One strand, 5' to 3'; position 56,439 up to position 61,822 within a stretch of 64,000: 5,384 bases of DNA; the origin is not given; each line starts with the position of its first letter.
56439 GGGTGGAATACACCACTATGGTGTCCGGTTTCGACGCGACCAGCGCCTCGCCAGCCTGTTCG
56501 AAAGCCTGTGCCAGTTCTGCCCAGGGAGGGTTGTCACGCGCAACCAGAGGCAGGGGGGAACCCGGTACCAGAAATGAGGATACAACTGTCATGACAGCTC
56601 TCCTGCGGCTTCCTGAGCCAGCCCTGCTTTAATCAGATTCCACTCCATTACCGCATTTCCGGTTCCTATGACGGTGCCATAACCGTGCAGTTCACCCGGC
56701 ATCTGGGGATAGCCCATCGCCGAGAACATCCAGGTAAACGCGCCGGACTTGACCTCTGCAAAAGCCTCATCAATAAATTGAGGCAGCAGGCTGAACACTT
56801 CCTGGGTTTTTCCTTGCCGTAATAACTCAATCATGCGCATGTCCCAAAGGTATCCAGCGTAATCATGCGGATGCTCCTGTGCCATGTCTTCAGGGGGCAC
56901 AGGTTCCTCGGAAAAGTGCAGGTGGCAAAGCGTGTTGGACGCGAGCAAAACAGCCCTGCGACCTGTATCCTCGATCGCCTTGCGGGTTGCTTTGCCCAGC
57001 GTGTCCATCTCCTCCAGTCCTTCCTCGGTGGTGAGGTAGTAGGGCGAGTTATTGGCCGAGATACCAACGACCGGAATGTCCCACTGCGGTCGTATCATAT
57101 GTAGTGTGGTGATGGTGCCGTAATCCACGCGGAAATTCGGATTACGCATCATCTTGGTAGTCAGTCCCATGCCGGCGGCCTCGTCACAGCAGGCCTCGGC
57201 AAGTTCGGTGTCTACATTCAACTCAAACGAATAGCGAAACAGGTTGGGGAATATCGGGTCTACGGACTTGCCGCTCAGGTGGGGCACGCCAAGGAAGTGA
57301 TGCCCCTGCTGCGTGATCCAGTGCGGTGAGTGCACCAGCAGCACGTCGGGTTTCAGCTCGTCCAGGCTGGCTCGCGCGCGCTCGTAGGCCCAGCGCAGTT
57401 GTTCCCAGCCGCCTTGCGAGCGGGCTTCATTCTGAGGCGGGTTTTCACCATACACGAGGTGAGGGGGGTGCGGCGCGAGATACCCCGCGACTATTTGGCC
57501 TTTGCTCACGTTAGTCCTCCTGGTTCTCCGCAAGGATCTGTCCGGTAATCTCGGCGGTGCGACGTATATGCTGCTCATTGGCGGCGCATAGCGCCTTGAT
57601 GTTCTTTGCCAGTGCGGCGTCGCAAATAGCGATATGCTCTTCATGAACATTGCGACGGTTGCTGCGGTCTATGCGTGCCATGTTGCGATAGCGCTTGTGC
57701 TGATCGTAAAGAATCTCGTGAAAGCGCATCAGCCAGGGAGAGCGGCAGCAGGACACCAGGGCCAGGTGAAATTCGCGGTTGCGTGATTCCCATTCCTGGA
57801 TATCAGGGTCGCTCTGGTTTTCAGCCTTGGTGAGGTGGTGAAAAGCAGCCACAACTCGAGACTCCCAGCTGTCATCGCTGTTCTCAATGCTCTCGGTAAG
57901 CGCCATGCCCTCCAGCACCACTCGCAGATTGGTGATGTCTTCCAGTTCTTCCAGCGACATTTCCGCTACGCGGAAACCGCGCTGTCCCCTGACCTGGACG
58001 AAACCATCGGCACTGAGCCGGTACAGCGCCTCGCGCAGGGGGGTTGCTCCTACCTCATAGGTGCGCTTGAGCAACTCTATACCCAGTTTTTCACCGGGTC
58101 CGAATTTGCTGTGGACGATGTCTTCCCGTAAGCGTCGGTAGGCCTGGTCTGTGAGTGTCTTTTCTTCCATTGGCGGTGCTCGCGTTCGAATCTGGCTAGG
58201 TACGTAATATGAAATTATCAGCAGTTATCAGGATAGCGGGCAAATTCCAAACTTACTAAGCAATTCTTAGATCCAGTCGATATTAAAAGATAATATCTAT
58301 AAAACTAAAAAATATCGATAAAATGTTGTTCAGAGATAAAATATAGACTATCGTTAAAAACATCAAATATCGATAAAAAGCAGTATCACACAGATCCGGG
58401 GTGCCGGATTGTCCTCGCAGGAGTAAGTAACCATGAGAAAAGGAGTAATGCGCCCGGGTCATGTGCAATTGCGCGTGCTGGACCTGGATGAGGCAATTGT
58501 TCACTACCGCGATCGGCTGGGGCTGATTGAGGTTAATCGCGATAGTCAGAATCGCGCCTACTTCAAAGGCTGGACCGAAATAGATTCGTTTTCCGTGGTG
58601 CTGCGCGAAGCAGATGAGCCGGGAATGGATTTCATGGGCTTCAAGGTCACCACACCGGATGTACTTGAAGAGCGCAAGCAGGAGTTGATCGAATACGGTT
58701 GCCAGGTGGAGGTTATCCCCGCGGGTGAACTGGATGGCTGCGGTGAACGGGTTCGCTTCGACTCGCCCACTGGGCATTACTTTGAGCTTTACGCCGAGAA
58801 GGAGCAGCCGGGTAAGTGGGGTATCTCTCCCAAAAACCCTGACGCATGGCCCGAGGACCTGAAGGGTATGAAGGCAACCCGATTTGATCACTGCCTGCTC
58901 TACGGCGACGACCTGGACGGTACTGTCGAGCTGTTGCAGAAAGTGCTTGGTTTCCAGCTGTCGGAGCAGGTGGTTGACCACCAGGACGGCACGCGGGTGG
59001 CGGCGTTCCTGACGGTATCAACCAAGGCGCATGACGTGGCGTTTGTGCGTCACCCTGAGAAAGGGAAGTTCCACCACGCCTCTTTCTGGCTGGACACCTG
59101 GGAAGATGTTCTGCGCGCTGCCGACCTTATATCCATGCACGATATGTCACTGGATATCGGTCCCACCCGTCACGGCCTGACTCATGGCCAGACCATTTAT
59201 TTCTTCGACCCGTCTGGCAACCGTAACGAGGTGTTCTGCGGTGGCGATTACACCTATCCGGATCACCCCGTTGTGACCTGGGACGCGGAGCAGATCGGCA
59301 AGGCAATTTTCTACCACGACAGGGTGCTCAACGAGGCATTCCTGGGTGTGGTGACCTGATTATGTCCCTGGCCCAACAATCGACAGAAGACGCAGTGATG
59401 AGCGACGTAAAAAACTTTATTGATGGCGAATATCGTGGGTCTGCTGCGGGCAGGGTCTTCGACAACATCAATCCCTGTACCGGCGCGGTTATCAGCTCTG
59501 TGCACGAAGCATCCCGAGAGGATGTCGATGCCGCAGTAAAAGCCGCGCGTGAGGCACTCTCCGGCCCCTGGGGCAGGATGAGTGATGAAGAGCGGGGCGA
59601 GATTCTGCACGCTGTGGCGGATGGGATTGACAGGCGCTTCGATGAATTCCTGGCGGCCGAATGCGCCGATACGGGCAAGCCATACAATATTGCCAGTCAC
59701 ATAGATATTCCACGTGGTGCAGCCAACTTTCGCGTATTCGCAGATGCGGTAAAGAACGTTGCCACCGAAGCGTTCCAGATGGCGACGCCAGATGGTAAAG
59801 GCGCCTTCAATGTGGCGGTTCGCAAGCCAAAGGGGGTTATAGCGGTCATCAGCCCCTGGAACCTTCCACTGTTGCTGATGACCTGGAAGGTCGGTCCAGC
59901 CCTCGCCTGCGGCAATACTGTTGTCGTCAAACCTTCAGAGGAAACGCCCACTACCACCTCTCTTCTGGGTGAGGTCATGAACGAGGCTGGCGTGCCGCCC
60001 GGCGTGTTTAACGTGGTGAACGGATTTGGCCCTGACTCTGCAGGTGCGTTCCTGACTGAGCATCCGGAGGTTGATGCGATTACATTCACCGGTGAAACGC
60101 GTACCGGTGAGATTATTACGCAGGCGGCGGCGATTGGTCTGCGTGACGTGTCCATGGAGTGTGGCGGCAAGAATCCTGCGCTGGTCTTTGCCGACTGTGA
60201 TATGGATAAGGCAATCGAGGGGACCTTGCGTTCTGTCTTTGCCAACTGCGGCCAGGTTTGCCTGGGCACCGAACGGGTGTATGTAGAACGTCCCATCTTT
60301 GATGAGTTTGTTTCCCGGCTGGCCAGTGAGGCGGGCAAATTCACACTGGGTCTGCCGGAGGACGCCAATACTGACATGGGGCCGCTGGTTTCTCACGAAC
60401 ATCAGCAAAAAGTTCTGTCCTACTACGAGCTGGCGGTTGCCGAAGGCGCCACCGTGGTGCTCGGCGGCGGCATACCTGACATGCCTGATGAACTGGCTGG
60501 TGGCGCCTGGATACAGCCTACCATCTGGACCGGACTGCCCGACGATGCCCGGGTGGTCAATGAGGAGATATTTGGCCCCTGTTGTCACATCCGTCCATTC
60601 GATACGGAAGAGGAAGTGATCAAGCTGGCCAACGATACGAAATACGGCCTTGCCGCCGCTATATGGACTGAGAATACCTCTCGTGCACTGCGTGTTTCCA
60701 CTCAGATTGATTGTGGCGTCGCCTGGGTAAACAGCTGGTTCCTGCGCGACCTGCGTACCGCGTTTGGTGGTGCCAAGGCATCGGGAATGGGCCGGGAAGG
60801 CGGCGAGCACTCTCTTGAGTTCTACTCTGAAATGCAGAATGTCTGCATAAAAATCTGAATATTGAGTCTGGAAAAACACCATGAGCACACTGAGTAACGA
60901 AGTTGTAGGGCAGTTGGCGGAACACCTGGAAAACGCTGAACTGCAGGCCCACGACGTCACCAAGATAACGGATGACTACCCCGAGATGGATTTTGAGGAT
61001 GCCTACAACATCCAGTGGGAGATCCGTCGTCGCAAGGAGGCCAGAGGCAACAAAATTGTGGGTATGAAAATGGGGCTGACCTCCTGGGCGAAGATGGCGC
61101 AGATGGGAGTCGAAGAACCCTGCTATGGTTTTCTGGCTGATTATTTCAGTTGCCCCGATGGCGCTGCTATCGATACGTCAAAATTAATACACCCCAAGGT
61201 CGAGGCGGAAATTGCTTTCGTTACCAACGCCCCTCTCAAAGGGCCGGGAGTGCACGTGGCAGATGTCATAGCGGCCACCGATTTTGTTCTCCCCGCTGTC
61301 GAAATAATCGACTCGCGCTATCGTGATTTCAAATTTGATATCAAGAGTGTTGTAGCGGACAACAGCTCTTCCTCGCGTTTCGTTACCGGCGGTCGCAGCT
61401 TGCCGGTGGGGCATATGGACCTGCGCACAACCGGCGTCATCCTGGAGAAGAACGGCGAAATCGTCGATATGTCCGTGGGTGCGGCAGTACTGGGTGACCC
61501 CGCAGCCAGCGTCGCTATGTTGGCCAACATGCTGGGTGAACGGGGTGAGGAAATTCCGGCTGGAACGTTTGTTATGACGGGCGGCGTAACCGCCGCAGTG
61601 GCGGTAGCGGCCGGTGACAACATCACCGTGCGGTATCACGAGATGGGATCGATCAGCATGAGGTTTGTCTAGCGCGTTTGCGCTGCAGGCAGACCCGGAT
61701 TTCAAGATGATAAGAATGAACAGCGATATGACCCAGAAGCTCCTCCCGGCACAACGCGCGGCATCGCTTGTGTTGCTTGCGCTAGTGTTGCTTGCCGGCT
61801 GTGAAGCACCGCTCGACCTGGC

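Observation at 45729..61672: Composite cluster joining phenol hydroxylase, a B12 reductive dehalogenase and 2-aminophenol dioxygenase: candidate aerobic halophenol/haloaminophenol pathway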

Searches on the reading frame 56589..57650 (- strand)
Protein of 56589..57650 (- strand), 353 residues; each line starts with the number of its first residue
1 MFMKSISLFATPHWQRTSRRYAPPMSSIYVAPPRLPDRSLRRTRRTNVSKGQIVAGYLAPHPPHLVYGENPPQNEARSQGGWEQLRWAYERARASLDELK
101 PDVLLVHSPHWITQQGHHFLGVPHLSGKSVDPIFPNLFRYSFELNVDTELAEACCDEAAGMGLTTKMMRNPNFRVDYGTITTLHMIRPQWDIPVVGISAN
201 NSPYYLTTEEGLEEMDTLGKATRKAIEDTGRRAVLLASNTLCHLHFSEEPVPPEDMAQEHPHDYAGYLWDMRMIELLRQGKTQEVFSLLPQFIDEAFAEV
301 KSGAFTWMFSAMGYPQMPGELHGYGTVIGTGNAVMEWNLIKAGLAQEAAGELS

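Call 4: search_protein_families(library=pfam, proteins=[window:56589-57650:-])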
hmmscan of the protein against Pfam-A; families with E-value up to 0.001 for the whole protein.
window:56589-57650:- (353 aa): 1 family
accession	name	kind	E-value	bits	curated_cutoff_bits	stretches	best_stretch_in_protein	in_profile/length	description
PF02900.23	LigB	-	9.5e-23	81.1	26.3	1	57-329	3-263/269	Catalytic LigB subunit of aromatic ring-opening dioxygenase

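Call 6: search_protein_families(library=ncbifam, proteins=[window:56589-57650:-])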
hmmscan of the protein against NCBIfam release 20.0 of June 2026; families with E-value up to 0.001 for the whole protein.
window:56589-57650:- (353 aa): 4 families
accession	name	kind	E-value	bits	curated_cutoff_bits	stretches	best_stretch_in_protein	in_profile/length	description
TIGR02298.1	HpaD_Fe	equivalog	2.8e-23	82.8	315.95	1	60-321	13-263/284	3,4-dihydroxyphenylacetate 2,3-dioxygenase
NF009910.0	PRK13370.1-4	equivalog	2.1e-07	30.4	291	1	83-259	25-191/312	3-carboxyethylcatechol 2,3-dioxygenase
NF009908.0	PRK13370.1-2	equivalog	0.0001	21.8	467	1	90-259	32-191/314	3-carboxyethylcatechol 2,3-dioxygenase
NF009907.0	PRK13370.1-1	equivalog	0.00028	20.1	549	0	141-252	81-184/314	3-carboxyethylcatechol 2,3-dioxygenase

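Call 7: search_solved_structures(query=window:56589-57650:-, max_evalue=0.001, show_alignments=1)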
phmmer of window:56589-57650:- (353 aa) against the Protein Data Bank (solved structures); distinct sequences matched with E-value up to 0.001: 7.
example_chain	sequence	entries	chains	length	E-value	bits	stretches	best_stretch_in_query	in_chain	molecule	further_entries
8ihg_A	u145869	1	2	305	2.5e-166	556.5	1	49-348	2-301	2-aminophenol 1,6-dioxygenase beta subunit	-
3vsg_B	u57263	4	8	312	1.3e-165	554.1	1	50-349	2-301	2-amino-5-chlorophenol 1,6-dioxygenase beta subunit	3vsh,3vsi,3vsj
7txy_B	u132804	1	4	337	5.2e-117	394.2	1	50-337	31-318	2-aminophenol 1,6-dioxygenase subunit beta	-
7txy_A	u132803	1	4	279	2e-25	92.9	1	52-339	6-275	2-amino-5-chlorophenol 1,6-dioxygenase subunit alpha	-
3vsg_A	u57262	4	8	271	6e-20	74.9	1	71-339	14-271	2-amino-5-chlorophenol 1,6-dioxygenase alpha subunit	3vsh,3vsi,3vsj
8ihg_B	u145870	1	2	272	1.5e-15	60.4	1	80-339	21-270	2-aminophenol 1,6-dioxygenase alpha subunit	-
8iq8_A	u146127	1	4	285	5e-07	32.4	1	52-316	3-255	3,4-dihydroxyphenylacetate 2,3-dioxygenase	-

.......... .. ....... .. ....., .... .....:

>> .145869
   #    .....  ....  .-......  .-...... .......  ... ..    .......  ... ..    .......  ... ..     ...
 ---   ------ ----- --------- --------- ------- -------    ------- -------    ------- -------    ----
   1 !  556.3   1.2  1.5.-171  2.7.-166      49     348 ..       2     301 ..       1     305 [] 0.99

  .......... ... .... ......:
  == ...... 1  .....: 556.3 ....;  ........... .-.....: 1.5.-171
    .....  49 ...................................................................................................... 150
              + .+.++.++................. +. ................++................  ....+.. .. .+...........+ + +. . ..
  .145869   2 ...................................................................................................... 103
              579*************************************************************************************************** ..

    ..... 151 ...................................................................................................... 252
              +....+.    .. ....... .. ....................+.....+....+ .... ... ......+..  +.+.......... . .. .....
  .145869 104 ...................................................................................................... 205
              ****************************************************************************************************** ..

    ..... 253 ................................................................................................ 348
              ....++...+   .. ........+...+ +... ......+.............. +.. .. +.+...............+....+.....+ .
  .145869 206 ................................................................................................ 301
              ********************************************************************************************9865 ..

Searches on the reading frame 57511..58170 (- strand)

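Call 4: search_protein_families(library=pfam, proteins=[window:57511-58170:-])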
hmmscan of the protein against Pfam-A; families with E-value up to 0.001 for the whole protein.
window:57511-58170:- (219 aa): 2 families
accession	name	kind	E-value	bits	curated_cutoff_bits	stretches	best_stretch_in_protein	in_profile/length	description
PF07729.17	FCD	-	1.2e-18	68.2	24.3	1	78-203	1-124/125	FCD domain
PF00392.27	GntR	-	2.4e-16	59.6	27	1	7-68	2-64/64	Bacterial regulatory proteins, gntR family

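Call 6: search_protein_families(library=ncbifam, proteins=[window:57511-58170:-])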
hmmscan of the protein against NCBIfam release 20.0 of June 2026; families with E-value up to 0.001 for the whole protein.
window:57511-58170:- (219 aa): 6 families
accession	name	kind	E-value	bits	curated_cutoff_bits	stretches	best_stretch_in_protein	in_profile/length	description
NF008576.0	PRK11534.1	equivalog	3.1e-45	154.6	218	1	9-216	11-224/225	DNA-binding transcriptional regulator CsiR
TIGR03338.1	phnR_burk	equivalog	4.3e-16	59.2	271.5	1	3-205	9-209/212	phosphonate utilization associated transcriptional regulator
NF008504.0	PRK11414.1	equivalog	2.2e-13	50.4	225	1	5-155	11-159/221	GntR family transcriptional regulator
NF003011.0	PRK03837.1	subfamily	1.1e-11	44.9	260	1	3-207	11-231/241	transcriptional regulator NanR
NF007741.0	PRK10421.1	equivalog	9.9e-06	25.1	311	0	4-203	6-227/262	transcriptional regulator LldR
NF052282.1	PLP_TF_PdxR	equivalog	0.00036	19.7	320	1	6-77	2-74/448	MocR-like pyridoxine biosynthesis transcription factor PdxR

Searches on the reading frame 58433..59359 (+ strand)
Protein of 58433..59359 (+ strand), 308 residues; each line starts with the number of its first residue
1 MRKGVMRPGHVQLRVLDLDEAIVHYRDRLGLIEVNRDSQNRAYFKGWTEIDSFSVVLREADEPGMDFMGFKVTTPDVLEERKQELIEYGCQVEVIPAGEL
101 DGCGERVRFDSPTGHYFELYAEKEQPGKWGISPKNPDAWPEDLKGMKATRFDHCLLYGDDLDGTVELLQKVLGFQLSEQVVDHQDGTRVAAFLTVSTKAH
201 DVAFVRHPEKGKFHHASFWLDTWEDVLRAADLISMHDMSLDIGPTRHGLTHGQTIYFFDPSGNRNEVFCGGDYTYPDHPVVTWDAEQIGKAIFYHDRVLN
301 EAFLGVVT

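Call 4: search_protein_families(library=pfam, proteins=[window:58433-59359:+])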
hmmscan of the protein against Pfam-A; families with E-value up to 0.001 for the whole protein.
window:58433-59359:+ (308 aa): 3 families
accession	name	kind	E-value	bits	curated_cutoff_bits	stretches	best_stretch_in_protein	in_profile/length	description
PF22247.2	Diox-like_N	-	1.8e-28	98.9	27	1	65-124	1-60/60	Catechol 2,3-dioxygenase-like N-terminal domain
PF00903.31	Glyoxalase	-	1.7e-27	96.6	20.6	1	150-267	1-121/121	Glyoxalase/Bleomycin resistance protein/Dioxygenase superfamily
PF13468.12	Glyoxalase_3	-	0.00075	20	25.1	0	151-188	1-38/176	Glyoxalase-like domain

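Call 6: search_protein_families(library=ncbifam, proteins=[window:58433-59359:+])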
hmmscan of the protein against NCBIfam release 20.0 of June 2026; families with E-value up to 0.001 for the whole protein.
window:58433-59359:+ (308 aa): 10 families
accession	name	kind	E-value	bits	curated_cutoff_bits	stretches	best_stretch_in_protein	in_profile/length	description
TIGR03211.1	catechol_2_3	equivalog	7e-132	439.3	320.2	1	4-308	1-303/303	catechol 2,3-dioxygenase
TIGR02295.1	HpaD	equivalog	1.4e-57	195.1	321.4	1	5-304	2-295/298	3,4-dihydroxyphenylacetate 2,3-dioxygenase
TIGR03213.1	23dbph12diox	equivalog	1.9e-22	80.1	366.45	1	8-270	4-264/287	biphenyl-2,3-diol 1,2-dioxygenase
NF045631.1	exdiol_diox_HsaC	equivalog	2e-09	37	450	1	17-270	13-268/296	iron-dependent extradiol dioxygenase HsaC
NF000125.1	498180014_fosA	hypoth_equivalog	1.4e-06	28.5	250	0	10-121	8-118/129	Fos family putative thiol transferase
NF000496.2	Fos_GSH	equivalog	3e-05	24.1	180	0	152-270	6-117/136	fosfomycin resistance glutathione transferase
NF003152.0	PRK04101.1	equivalog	0.00012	22.5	171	0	206-270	57-119/139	metallothiol transferase FosB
TIGR03081.1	metmalonyl_epim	equivalog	0.00018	22.1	114.95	0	150-195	1-46/129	methylmalonyl-CoA epimerase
NF000495.1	FosK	exception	0.00038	20.3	280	0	246-271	88-113/132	fosfomycin resistance glutathione transferase FosK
NF000494.1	FosF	exception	0.00048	20.1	280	0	246-271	88-113/132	fosfomycin resistance glutathione transferase FosF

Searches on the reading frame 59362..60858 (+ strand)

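Call 4: search_protein_families(library=pfam, proteins=[window:59362-60858:+])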
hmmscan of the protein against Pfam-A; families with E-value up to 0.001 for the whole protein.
window:59362-60858:+ (498 aa): 1 family
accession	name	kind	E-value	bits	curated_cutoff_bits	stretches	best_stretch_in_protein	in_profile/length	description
PF00171.27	Aldedh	-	7.7e-159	529.6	23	1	29-494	6-461/461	Aldehyde dehydrogenase family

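Call 6: search_protein_families(library=ncbifam, proteins=[window:59362-60858:+])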
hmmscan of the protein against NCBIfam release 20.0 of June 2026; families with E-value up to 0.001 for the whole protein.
window:59362-60858:+ (498 aa): 45 families (the best 25 are shown)
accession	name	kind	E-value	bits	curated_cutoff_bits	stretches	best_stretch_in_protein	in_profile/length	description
TIGR03216.1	OH_muco_semi_DH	equivalog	2.8e-261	867.2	693.25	1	16-498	1-481/481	2-hydroxymuconic semialdehyde dehydrogenase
TIGR02299.1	HpaE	equivalog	8e-157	522.7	638.35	1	17-497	2-477/488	5-carboxymethyl-2-hydroxymuconate semialdehyde dehydrogenase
TIGR01804.1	BADH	equivalog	6.5e-140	466.7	668.6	1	19-491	1-466/467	betaine-aldehyde dehydrogenase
NF009725.0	PRK13252.1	equivalog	7.7e-138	459.9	593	1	13-497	4-480/488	betaine-aldehyde dehydrogenase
NF045736.1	PaDhStyDRhodo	equivalog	2.4e-132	441.9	800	1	17-496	4-477/479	phenylacetaldehyde dehydrogenase StyD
NF010000.0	PRK13473.1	subfamily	4.1e-131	437.9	615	1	16-497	3-473/475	aminobutyraldehyde dehydrogenase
NF045735.1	PaDhStyDPseudo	equivalog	5e-126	421.2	850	1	18-496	5-481/483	phenylacetaldehyde dehydrogenase StyD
NF050026.1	AcaldDHExaC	equivalog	2e-115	386.3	900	1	14-495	14-492/503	acetaldehyde dehydrogenase ExaC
NF007352.0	PRK09847.1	equivalog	1.2e-114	383.6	850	1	14-496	18-491/495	aldehyde dehydrogenase PuuC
TIGR01780.1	SSADH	subfamily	5.1e-110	368.4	646.35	1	36-491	2-447/448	succinate-semialdehyde dehydrogenase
NF006916.0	PRK09407.1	equivalog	9.8e-108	361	521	1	28-495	31-491/526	succinic semialdehyde dehydrogenase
NF042993.1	AlphKGSA_gudD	equivalog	8.6e-105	351.2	770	1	16-497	4-481/481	alpha-ketoglutaric semialdehyde dehydrogenase GucD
NF052305.1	DioxValDhHalo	equivalog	3.5e-104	349.4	750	1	15-494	4-479/483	2,5-dioxovalerate dehydrogenase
TIGR03374.1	ABALDH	equivalog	1.9e-100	337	909.3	1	28-497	13-472/472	aminobutyraldehyde dehydrogenase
NF007497.0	PRK10090.1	equivalog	2.4e-99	333.3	500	1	13-496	4-477/480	aldehyde dehydrogenase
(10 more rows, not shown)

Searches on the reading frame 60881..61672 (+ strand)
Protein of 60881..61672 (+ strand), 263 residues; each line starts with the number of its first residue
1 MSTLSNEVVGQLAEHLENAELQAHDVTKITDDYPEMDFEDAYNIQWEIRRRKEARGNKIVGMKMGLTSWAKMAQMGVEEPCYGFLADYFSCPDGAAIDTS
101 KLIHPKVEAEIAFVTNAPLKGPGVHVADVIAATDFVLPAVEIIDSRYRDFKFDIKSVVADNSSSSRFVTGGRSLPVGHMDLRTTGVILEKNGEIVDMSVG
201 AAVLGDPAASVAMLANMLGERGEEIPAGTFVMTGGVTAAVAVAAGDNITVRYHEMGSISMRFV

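Call 4: search_protein_families(library=pfam, proteins=[window:60881-61672:+])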
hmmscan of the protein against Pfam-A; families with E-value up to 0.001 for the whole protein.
window:60881-61672:+ (263 aa): 1 family
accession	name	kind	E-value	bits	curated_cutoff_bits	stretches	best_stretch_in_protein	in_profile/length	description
PF01557.24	FAA_hydrolase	-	1.9e-05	24.9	23.9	1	105-261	58-212/214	Fumarylacetoacetate (FAA) hydrolase C-terminal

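Call 6: search_protein_families(library=ncbifam, proteins=[window:60881-61672:+])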
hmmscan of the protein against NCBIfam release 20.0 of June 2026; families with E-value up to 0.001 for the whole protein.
window:60881-61672:+ (263 aa): 4 families
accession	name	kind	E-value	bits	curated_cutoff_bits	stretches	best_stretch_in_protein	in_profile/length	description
TIGR03218.1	catechol_dmpH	equivalog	4.8e-141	468.6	350.55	1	3-262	4-263/263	2-oxo-3-hexenedioate decarboxylase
TIGR02312.1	HpaH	equivalog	3.7e-68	230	351.5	1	4-263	2-267/267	2-oxo-hept-4-ene-1,7-dioate hydratase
TIGR03220.1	catechol_dmpE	equivalog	2.4e-67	227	408.8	1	11-262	4-255/255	2-oxopent-4-enoate hydratase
NF008461.0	PRK11342.1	equivalog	1e-46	159.4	350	1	6-262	3-259/269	2-keto-4-pentenoate hydratase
